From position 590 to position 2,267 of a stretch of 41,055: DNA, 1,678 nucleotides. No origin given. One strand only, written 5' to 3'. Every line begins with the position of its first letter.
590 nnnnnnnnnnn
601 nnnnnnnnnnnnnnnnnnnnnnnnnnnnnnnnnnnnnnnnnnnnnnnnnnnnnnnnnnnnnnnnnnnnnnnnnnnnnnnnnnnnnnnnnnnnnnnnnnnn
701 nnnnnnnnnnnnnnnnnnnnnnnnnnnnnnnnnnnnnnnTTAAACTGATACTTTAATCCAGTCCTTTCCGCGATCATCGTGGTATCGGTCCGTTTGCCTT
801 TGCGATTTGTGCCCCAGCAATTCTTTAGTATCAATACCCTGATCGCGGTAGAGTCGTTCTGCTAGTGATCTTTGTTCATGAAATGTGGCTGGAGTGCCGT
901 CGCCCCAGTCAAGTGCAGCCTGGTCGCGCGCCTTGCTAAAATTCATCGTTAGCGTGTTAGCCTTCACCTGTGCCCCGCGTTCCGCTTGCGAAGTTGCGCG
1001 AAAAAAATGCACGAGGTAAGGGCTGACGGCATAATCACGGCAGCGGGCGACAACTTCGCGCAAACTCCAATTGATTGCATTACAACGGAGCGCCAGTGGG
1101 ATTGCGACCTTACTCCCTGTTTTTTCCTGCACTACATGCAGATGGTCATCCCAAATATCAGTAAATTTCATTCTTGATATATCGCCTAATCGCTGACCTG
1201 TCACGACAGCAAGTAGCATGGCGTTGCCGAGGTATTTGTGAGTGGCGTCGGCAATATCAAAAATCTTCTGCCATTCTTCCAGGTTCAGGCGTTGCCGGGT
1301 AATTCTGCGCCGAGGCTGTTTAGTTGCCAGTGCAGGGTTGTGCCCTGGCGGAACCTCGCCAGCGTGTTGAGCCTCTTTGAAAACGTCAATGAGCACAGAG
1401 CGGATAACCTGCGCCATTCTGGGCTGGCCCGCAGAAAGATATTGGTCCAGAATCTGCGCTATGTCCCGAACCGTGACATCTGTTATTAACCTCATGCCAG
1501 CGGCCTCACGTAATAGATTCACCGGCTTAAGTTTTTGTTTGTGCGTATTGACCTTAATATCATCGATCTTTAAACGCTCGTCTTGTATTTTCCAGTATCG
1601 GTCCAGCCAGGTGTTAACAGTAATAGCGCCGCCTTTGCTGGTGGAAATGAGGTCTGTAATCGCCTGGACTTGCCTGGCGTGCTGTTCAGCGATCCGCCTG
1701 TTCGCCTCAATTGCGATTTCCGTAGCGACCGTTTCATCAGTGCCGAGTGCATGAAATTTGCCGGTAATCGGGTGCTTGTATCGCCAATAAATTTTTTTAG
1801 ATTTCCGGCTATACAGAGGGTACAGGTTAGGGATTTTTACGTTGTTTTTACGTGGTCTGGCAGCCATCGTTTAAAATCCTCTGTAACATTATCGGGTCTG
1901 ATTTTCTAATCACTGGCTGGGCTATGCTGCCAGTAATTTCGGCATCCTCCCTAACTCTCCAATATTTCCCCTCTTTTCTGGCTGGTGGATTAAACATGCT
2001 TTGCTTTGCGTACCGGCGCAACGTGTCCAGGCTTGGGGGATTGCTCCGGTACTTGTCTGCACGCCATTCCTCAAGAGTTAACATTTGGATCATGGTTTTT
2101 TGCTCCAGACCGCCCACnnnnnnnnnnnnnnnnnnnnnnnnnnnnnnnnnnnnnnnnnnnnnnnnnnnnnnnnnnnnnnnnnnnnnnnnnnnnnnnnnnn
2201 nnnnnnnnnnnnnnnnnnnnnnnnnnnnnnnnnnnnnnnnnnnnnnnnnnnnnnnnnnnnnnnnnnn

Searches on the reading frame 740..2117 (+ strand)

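Call 75: search_protein_families(library=padloc, proteins=[L023:4153-4989:+, L024:2396-3010:+, L024:3532-3996:-, L024:3971-4867:-, L025:2349-3866:+, L025:3866-4723:+], max_evalue=0.001)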
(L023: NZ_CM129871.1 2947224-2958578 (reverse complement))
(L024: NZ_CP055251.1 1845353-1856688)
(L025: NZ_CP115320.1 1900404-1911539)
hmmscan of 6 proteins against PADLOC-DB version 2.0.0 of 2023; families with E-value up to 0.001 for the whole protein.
L023:4153-4989:+ (278 aa): 2 families
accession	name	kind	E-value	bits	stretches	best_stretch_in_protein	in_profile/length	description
PDLC02351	AbiP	-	1.5e-09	36.2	1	71-265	22-193/223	AbiP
PDLC02343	AbiC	-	0.00037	18.1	1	99-222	118-234/306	AbiC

L024:2396-3010:+ (204 aa): 0 families

L024:3532-3996:- (154 aa): 0 families

L024:3971-4867:- (298 aa): 0 families

L025:2349-3866:+ (505 aa): 129 families (the best 25 are shown)
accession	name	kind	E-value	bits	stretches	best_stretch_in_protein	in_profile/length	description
PDLC00282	PtuA1|PtuA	-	2e-239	793.7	1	1-504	1-519/520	AAA ATPase domain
PDLC04235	PDC-M01A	-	1.3e-217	721.8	1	1-502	1-507/510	-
PDLC04236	PDC-M01A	-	2e-162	538.7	1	127-501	3-385/388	-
PDLC04244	PDC-M01A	-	7.6e-100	333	1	20-498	22-478/482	-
PDLC04243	PDC-M01A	-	1.1e-68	230.2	1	18-502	18-531/537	-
PDLC04239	PDC-M01A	-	6.2e-58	194.6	2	320-497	366-542/552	-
PDLC04238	PDC-M01A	-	5.3e-52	175.3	2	19-321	23-320/564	-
PDLC04240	PDC-M01A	-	1.2e-47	160.8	1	21-484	174-623/639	-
PDLC04237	PDC-M01A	-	1.1e-43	147.7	2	335-480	407-554/586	-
PDLC04242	PDC-M01A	-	7e-29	98.5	2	320-493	379-555/566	-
PDLC00283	PtuA1|PtuA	-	4.3e-27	93.3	2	336-424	268-359/448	AAA ATPase domain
PDLC04241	PDC-M01A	-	4.9e-26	89.5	2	323-485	256-417/435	-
PDLC00265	PtuA1|PtuA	-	2.3e-20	71.2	1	342-416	302-377/479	AAA ATPase domain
PDLC00266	PtuA1|PtuA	-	3.2e-19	67.6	1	340-423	308-392/483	AAA ATPase domain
PDLC00303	PtuA1|PtuA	-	4e-17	60.4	1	342-427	213-302/386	AAA ATPase domain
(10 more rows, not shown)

L025:3866-4723:+ (285 aa): 48 families (the best 25 are shown)
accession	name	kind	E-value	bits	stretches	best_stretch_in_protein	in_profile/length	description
PDLC04256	PDC-M01B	-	1.1e-114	380.9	1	1-284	1-277/285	-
PDLC04253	PDC-M01B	-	6.7e-72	240.8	1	1-282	1-275/366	-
PDLC04255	PDC-M01B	-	1.9e-68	229.2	1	1-284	1-277/285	-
PDLC04264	PDC-M01B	-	6.3e-67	224.3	1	1-283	1-269/282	-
PDLC04259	PDC-M01B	-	6.8e-54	181.7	1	1-283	1-263/277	-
PDLC04248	PDC-M01B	-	2.2e-50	169.6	1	77-282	3-202/216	-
PDLC04247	PDC-M01B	-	6.4e-41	139.1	1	31-283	30-271/286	-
PDLC04262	PDC-M01B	-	2.3e-34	117.4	1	30-283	8-247/259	-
PDLC04251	PDC-M01B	-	1.4e-33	114.5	1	66-274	59-258/279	-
PDLC04270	PDC-M01B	-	4.6e-30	103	1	50-282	48-262/280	-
PDLC04252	PDC-M01B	-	7.5e-30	102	1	75-282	62-267/294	-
PDLC04266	PDC-M01B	-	2e-29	101.1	1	70-282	57-266/281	-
PDLC04263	PDC-M01B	-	2.2e-28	97.8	1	72-245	64-234/291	-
PDLC04249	PDC-M01B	-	5.7e-28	96.3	1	28-281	26-266/286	-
PDLC04246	PDC-M01B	-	1.1e-25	89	1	80-259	62-239/280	-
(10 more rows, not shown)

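Call 76: search_protein_families(library=pfam, proteins=[L023:4153-4989:+, L024:2396-3010:+, L024:3532-3996:-, L024:3971-4867:-, L025:2349-3866:+, L025:3866-4723:+], max_evalue=0.001)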
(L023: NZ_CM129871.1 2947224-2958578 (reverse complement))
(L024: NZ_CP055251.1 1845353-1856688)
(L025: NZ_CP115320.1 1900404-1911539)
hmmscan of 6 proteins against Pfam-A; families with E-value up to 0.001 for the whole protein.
L023:4153-4989:+ (278 aa): 1 family
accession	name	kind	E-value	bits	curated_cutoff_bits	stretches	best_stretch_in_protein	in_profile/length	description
PF16872.10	putAbiC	-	1.9e-18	67.2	22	1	171-245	4-79/80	Putative phage abortive infection protein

L024:2396-3010:+ (204 aa): 0 families

L024:3532-3996:- (154 aa): 0 families

L024:3971-4867:- (298 aa): 0 families

L025:2349-3866:+ (505 aa): 4 families
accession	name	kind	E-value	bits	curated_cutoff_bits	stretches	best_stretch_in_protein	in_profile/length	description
PF13304.12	AAA_21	-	1.5e-15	58.5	27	1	344-411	237-303/304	AAA domain, putative AbiEii toxin, Type IV TA system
PF13175.12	AAA_15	-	1.5e-12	48.2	32.1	1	323-409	280-372/374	AAA ATPase domain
PF00005.33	ABC_tran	-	4.2e-05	24.6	25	1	188-374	12-135/137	ABC transporter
PF13476.12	AAA_23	-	0.00031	21.9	27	1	175-215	15-47/201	AAA domain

L025:3866-4723:+ (285 aa): 0 families

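Call 99: search_protein_families(library=padloc, proteins=[L028:2470-4341:+, L029:2375-3898:+, L029:3895-4461:+, L030:551-1456:+, L030:1789-2916:+, L030:3295-4239:-, L031:3412-4458:+, L032:1855-4182:-, L027:3798-4295:-, L027:1140-2672:+], max_evalue=0.00001)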
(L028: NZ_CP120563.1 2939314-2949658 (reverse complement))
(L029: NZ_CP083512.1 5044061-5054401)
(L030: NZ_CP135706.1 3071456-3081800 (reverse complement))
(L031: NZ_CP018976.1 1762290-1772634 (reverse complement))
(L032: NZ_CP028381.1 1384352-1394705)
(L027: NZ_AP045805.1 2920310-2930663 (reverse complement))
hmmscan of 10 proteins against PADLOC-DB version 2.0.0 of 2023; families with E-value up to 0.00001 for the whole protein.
L028:2470-4341:+ (623 aa): 0 families

L029:2375-3898:+ (507 aa): 81 families (the best 25 are shown)
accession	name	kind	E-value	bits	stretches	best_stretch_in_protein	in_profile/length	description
PDLC02979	AriA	-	7.3e-27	93.1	1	3-424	6-372/373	-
PDLC04033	PD-T4-4_A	-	1e-23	82.3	2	381-439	326-384/460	-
PDLC03878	NsnB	-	1.2e-22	79.1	1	3-488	5-334/345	-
PDLC04664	PDC-M47A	-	1.7e-20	71.4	1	382-446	323-387/461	-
PDLC02980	AriA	-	2.8e-18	64.9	1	280-425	197-303/304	-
PDLC04214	HEC-02A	-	1.7e-17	61.7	2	381-444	238-301/338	-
PDLC00091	GajA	-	4.9e-17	60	1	382-431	298-350/627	AAA ATPase domain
PDLC00096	GajA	-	3.2e-16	57.2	1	381-429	289-341/630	AAA ATPase domain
PDLC00099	GajA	-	2.4e-14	51.2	1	382-428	300-347/626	AAA ATPase domain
PDLC00069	GajA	-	9e-14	48.8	1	382-429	336-385/687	AAA ATPase domain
PDLC00092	GajA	-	1.9e-13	47.8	1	383-431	314-359/604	AAA ATPase domain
PDLC00070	GajA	-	2e-13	47.8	1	382-424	292-336/596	AAA ATPase domain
PDLC00077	GajA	-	2.7e-13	47.3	1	383-433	336-390/616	AAA ATPase domain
PDLC00083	GajA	-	1.1e-12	45.2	1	383-435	296-351/639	AAA ATPase domain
PDLC00080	GajA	-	1.2e-12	45.4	1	382-431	293-345/622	AAA ATPase domain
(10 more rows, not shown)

L029:3895-4461:+ (188 aa): 0 families

L030:551-1456:+ (301 aa): 0 families

L030:1789-2916:+ (375 aa): 0 families

L030:3295-4239:- (314 aa): 0 families

L031:3412-4458:+ (348 aa): 0 families

L032:1855-4182:- (775 aa): 1 family
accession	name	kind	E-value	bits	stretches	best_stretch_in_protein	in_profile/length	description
PDLC04592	PDC-M34B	-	5.9e-10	37.1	1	8-126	59-179/192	-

L027:3798-4295:- (165 aa): 0 families

L027:1140-2672:+ (510 aa): 82 families (the best 25 are shown)
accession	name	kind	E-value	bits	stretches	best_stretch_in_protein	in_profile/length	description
PDLC04235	PDC-M01A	-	2.8e-210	697.5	1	1-507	1-506/510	-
PDLC00282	PtuA1|PtuA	-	4.9e-195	647.3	1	1-506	1-515/520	AAA ATPase domain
PDLC04236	PDC-M01A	-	2.5e-170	564.7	1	127-509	3-387/388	-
PDLC04244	PDC-M01A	-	3.2e-99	330.9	1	15-503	17-477/482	-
PDLC04243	PDC-M01A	-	1.1e-78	263.2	1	10-507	10-530/537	-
PDLC04240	PDC-M01A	-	4.8e-45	152.2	1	21-488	174-621/639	-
PDLC04238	PDC-M01A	-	7.5e-43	145.1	2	15-302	19-311/564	-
PDLC04239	PDC-M01A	-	2.3e-41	139.9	2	350-495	389-534/552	-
PDLC04237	PDC-M01A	-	6.8e-32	108.7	1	333-482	398-550/586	-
PDLC04242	PDC-M01A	-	2e-26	90.3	2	348-478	401-531/566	-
PDLC04241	PDC-M01A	-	8.7e-23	78.8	1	344-486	270-412/435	-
PDLC00283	PtuA1|PtuA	-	1.5e-22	78.3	2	190-277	27-112/448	AAA ATPase domain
PDLC02980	AriA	-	7.8e-19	66.7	1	313-417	220-303/304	-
PDLC00285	PtuA1|PtuA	-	1.6e-17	61.9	1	347-421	259-334/432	AAA ATPase domain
PDLC00266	PtuA1|PtuA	-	2.7e-17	61.2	1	340-420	300-383/483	AAA ATPase domain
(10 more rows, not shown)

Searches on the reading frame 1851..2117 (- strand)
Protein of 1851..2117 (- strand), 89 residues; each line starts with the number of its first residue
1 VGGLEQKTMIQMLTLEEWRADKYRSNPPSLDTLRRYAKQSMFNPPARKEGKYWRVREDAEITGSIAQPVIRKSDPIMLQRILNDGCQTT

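Call 4: search_protein_families(library=pfam, proteins=[window:1851-2117:-], max_evalue=0.1)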
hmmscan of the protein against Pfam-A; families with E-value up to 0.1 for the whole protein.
window:1851-2117:- (89 aa): 2 families
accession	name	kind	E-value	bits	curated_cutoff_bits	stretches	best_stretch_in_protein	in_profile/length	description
PF07825.17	Exc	-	6.8e-11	42.4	23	1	13-63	3-52/77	Excisionase-like protein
PF00376.29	MerR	-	0.0068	16.6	28.2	1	31-54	14-37/38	MerR family regulatory protein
